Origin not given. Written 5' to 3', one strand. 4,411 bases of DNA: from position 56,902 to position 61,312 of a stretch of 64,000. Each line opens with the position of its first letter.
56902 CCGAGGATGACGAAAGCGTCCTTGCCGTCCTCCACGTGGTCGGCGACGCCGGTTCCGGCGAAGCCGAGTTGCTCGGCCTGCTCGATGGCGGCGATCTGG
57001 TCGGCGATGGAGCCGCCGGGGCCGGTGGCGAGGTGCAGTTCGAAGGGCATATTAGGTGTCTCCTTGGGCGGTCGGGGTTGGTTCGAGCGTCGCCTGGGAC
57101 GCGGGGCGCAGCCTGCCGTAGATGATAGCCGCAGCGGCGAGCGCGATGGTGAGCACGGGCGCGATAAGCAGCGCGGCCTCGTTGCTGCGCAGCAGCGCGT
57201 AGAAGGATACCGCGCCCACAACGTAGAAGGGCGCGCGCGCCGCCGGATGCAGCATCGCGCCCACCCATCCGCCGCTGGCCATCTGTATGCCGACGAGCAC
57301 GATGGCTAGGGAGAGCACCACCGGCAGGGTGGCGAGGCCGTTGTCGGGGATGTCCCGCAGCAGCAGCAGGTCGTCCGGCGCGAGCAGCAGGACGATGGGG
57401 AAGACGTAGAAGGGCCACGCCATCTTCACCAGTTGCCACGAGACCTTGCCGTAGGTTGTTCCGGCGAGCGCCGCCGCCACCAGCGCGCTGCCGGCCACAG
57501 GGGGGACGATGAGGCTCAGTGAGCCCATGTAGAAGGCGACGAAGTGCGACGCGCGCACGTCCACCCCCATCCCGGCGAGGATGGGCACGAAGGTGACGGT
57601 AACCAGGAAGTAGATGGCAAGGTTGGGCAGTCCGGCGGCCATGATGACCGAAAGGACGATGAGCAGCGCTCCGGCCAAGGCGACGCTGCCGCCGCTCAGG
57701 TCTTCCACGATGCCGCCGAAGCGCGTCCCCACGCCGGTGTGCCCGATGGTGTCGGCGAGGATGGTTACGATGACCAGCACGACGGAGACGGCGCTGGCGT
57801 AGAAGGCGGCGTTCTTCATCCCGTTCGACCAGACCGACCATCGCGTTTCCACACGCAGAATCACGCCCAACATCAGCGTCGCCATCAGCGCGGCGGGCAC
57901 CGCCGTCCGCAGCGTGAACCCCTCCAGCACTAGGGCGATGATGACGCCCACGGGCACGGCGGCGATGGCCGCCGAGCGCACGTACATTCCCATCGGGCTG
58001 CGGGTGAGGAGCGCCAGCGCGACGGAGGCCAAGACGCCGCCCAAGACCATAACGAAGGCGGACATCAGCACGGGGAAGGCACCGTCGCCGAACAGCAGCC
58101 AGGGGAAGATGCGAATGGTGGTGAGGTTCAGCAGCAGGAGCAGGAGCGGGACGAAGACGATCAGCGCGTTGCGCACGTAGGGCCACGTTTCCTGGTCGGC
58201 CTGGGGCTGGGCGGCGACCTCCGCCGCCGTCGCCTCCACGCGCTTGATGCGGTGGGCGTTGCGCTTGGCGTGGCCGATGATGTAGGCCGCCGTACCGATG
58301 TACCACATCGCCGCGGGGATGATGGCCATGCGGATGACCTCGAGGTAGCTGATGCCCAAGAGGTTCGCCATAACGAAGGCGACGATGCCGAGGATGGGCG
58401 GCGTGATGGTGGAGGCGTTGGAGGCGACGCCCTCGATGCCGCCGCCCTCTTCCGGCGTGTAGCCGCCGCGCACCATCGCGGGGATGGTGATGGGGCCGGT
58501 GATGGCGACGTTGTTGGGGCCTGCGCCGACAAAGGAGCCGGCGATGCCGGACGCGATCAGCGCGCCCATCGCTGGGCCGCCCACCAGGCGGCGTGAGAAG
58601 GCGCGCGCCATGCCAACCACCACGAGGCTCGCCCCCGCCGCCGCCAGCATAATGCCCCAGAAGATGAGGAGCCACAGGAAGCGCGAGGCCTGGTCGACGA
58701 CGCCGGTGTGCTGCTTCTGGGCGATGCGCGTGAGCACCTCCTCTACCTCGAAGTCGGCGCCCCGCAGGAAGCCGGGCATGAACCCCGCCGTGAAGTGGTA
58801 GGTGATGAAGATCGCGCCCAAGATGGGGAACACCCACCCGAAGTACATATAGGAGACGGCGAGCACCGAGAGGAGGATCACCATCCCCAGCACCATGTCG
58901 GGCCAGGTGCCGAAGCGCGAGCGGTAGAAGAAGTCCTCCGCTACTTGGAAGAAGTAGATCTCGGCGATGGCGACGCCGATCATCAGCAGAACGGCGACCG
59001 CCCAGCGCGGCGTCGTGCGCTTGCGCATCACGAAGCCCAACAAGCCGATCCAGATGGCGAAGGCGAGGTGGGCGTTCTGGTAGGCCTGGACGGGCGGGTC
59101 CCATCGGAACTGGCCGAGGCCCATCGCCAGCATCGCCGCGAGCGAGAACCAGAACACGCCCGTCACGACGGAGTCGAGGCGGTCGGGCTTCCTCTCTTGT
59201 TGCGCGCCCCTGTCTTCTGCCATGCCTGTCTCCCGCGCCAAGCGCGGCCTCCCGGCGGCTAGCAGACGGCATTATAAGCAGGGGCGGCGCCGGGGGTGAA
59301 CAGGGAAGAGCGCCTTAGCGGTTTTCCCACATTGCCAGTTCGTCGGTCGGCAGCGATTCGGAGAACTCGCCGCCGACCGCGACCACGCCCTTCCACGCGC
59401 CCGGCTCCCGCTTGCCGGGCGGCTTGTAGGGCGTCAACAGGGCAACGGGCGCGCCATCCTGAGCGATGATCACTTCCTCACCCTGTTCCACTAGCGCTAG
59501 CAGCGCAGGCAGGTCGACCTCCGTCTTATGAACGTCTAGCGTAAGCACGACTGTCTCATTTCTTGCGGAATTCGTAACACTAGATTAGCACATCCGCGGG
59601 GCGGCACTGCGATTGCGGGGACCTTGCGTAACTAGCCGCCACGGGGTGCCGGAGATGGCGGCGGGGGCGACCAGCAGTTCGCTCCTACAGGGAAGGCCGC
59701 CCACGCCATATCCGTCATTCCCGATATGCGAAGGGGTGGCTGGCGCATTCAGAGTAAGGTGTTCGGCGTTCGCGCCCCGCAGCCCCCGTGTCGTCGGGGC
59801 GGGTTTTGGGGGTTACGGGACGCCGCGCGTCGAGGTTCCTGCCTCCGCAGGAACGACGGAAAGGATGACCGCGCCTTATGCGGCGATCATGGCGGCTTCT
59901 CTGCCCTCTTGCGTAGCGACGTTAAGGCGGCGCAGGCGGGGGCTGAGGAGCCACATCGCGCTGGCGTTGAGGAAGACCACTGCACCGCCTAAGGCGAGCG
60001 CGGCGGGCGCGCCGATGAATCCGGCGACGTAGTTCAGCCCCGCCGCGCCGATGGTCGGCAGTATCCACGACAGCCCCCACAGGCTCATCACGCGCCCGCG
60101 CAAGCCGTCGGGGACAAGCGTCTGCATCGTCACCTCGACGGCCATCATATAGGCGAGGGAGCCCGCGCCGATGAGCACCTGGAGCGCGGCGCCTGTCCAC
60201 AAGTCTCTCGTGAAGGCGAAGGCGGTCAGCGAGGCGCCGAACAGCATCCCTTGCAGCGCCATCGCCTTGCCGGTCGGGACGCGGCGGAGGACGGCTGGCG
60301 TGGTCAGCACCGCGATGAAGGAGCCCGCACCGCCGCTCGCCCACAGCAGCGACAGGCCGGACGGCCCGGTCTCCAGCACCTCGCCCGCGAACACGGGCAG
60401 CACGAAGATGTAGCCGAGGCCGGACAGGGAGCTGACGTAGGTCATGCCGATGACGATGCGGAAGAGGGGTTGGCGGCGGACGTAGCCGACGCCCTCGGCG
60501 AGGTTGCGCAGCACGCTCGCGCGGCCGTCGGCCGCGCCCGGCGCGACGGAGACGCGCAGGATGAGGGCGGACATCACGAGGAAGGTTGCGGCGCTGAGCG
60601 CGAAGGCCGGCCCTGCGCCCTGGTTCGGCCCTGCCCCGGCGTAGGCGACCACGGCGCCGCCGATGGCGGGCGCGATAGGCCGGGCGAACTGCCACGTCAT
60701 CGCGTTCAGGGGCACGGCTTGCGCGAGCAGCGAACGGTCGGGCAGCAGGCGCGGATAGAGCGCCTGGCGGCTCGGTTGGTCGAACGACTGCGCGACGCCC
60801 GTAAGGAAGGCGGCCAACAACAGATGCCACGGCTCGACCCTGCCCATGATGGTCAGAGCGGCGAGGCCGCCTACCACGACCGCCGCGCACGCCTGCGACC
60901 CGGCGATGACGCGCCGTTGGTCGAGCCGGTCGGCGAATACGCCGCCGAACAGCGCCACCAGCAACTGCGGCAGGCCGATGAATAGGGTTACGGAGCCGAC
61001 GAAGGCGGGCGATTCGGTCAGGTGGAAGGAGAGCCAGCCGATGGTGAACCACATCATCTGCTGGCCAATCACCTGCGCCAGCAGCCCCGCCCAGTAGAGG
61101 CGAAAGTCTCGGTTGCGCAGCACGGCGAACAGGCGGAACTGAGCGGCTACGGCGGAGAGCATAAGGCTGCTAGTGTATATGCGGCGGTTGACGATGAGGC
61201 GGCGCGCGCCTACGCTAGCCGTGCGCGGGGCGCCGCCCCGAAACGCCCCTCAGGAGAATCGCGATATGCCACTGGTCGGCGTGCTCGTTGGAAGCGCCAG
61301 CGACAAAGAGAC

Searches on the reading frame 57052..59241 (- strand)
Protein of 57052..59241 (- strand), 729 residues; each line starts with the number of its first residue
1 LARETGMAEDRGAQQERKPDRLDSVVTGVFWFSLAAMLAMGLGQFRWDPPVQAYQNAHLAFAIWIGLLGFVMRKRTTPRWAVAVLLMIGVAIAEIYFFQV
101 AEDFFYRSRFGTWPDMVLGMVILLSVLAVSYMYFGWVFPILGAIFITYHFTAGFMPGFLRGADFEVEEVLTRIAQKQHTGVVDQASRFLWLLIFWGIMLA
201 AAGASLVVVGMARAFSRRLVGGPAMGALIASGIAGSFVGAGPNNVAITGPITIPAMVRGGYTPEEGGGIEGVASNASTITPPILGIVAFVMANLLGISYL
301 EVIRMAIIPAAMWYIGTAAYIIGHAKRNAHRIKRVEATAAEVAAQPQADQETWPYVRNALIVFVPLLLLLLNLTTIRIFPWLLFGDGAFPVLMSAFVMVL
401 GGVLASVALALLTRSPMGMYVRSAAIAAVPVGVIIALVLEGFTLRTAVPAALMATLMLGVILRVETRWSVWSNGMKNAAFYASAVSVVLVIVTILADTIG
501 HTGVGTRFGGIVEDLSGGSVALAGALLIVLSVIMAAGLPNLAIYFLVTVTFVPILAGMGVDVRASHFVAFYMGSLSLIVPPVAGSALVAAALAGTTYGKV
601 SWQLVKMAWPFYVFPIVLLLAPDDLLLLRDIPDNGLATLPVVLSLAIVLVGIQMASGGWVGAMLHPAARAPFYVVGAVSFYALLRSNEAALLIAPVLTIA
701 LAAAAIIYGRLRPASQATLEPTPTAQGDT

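Call 48: search_protein_families(library=pfam, max_evalue=0.00001, proteins=[window:57052-59241:-])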
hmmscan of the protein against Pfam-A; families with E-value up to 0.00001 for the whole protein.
window:57052-59241:- (729 aa): 1 family
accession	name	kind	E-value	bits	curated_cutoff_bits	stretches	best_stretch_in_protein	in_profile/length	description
PF06808.19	DctM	-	1.1e-41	143.5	23.8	1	122-620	2-405/413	Tripartite ATP-independent periplasmic transporter, DctM component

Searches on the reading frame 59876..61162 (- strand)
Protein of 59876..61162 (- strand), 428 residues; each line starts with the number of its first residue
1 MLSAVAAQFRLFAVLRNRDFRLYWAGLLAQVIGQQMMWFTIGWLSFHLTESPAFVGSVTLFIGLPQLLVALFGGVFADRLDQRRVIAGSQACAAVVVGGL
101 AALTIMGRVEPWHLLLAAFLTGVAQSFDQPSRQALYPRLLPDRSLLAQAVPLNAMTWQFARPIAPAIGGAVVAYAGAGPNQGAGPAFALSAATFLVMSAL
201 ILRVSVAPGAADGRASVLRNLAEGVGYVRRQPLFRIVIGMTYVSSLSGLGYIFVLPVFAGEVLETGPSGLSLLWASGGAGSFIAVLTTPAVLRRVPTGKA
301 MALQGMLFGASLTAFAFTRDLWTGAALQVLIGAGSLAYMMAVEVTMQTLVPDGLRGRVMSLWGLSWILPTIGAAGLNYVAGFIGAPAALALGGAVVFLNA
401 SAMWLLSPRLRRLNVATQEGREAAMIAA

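Call 48: search_protein_families(library=pfam, max_evalue=0.00001, proteins=[window:59876-61162:-])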
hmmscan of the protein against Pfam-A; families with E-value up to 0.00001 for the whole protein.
window:59876-61162:- (428 aa): 2 families
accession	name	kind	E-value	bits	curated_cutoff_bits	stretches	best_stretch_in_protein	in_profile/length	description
PF05977.19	MFS_3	-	1.7e-36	126.2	27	1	12-415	4-400/524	Transmembrane secretion effector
PF07690.21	MFS_1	-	1.6e-21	77.1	33.4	1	25-365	3-338/347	Major Facilitator Superfamily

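Call 68: find_encoding_contigs(protein=window:59876-61162:-, flank=10000, max_places=3)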
Protein window:59876-61162:- (428 aa): 1 contig read that carries it; 1 place shown.
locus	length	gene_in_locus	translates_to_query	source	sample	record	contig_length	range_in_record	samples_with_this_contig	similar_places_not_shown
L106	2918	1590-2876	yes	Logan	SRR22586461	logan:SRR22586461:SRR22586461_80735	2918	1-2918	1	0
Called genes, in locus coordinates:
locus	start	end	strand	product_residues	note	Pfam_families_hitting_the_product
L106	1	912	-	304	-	?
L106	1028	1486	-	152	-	PF00731:AIRC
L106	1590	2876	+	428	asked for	PF05977:MFS_3, PF07690:MFS_1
